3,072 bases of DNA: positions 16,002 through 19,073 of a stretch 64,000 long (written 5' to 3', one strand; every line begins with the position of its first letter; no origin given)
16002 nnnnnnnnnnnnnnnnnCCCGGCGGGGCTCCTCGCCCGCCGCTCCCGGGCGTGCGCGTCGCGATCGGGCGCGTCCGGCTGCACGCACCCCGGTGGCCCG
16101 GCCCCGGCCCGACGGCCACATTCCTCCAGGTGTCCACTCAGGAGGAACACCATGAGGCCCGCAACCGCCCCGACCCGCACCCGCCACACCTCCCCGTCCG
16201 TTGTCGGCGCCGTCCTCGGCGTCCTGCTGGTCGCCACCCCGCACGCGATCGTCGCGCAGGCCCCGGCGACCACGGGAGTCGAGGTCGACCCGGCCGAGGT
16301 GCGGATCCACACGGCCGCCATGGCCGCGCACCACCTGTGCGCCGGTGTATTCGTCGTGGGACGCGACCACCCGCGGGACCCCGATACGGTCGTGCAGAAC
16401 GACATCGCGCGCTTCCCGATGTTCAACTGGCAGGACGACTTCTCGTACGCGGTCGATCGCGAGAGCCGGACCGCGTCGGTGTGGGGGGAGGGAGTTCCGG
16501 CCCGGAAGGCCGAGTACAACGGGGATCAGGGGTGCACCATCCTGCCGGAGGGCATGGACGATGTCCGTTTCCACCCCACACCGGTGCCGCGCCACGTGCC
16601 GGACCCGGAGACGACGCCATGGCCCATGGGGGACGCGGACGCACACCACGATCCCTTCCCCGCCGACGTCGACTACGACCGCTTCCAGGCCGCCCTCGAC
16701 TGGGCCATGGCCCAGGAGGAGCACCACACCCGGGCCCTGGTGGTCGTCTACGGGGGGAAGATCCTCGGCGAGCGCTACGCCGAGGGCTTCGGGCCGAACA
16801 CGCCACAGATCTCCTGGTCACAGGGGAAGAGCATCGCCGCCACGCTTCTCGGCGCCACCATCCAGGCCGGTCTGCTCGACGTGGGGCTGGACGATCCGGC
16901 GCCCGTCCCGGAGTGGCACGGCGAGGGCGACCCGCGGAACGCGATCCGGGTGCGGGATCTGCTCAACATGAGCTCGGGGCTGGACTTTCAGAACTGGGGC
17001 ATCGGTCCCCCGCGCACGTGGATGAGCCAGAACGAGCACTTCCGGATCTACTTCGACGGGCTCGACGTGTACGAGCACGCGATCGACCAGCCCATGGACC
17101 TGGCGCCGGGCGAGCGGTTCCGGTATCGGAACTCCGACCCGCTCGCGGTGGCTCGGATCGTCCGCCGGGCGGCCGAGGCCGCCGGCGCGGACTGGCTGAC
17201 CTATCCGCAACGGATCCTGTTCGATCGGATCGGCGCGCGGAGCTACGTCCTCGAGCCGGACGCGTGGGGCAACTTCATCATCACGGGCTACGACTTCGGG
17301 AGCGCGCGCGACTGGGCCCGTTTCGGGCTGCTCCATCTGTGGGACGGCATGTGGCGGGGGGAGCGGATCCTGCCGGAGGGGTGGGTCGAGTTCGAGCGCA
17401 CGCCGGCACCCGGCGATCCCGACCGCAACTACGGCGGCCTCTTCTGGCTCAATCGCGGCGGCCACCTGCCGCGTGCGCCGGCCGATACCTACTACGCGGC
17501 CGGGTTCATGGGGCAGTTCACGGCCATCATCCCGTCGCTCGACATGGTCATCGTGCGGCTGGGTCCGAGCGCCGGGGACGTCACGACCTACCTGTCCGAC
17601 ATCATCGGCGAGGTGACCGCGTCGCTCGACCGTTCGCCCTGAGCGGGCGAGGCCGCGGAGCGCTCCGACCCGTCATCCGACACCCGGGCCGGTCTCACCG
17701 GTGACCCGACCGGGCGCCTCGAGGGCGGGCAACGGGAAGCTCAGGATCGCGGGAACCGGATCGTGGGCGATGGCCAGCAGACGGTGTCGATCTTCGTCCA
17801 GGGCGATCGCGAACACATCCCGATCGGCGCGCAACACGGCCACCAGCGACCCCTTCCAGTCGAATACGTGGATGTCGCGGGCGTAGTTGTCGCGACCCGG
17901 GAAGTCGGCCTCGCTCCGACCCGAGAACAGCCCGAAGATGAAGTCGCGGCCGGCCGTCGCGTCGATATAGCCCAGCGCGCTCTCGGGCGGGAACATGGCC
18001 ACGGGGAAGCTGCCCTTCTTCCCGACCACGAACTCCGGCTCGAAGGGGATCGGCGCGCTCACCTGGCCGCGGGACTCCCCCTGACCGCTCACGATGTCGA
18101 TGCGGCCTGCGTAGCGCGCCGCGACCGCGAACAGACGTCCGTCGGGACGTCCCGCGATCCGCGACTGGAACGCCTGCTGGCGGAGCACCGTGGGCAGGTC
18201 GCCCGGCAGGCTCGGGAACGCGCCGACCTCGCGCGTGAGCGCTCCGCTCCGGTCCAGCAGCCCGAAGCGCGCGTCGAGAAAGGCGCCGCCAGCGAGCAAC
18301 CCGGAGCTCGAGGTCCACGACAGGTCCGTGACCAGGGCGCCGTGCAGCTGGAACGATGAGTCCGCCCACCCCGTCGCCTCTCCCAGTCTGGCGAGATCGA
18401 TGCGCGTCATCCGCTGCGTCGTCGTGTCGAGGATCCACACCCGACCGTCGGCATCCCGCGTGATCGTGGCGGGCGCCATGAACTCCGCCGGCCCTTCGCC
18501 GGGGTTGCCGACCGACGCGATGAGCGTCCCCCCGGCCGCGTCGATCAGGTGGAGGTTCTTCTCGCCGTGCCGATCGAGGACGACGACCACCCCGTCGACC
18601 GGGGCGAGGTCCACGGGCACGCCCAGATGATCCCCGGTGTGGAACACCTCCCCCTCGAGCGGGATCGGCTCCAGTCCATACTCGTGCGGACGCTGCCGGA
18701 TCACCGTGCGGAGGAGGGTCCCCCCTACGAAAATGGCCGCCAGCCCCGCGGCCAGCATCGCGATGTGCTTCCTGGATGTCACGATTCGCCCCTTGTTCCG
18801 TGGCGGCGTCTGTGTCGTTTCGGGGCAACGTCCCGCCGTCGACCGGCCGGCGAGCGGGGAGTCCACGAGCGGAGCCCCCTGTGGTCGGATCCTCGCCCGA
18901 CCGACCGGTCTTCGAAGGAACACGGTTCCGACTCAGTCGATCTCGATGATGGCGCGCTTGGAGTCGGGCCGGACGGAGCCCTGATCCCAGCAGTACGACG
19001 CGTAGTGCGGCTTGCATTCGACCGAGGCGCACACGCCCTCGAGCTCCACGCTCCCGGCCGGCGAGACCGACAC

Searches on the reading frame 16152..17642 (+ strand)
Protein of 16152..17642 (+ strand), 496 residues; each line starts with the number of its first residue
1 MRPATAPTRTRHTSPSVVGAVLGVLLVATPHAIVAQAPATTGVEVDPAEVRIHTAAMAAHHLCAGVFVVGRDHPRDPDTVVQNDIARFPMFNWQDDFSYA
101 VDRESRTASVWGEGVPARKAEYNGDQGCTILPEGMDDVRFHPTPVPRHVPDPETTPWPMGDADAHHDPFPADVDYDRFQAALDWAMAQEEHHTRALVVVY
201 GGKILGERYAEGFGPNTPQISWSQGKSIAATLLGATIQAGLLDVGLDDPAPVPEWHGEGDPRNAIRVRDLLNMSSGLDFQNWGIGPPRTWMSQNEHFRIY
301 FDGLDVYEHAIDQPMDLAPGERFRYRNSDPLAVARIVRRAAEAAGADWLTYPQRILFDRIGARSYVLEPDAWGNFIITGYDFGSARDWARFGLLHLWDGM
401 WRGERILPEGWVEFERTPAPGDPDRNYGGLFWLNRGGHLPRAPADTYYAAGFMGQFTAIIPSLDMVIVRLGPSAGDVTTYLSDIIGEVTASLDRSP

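Call 34: search_protein_families(library=pfam, proteins=[window:16152-17642:+], max_evalue=0.0001)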
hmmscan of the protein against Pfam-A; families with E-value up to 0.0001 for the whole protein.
window:16152-17642:+ (496 aa): 1 family
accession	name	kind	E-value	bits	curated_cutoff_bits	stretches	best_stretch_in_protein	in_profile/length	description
PF00144.29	Beta-lactamase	-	1.3e-16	61.2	27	1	185-470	8-307/329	Beta-lactamase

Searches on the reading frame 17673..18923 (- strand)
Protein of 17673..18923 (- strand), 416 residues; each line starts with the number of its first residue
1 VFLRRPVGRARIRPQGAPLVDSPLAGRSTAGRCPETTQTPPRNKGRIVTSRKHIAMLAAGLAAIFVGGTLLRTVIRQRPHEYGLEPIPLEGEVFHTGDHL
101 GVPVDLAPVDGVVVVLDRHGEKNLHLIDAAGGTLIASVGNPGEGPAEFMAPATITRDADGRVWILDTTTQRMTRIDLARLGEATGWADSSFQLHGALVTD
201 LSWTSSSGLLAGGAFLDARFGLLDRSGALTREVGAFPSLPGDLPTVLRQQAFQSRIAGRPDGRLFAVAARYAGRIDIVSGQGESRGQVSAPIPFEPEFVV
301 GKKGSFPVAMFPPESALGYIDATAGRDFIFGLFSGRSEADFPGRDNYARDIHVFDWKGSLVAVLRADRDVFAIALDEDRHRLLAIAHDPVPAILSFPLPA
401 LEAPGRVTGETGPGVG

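Call 34: search_protein_families(library=pfam, proteins=[window:17673-18923:-], max_evalue=0.0001)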
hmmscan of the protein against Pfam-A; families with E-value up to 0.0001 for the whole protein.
window:17673-18923:- (416 aa): 1 family
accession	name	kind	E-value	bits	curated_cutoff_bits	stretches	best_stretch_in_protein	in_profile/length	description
PF15869.11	TolB_like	-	3.1e-19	69.9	29.2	1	100-378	18-296/296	TolB-like 6-blade propeller-like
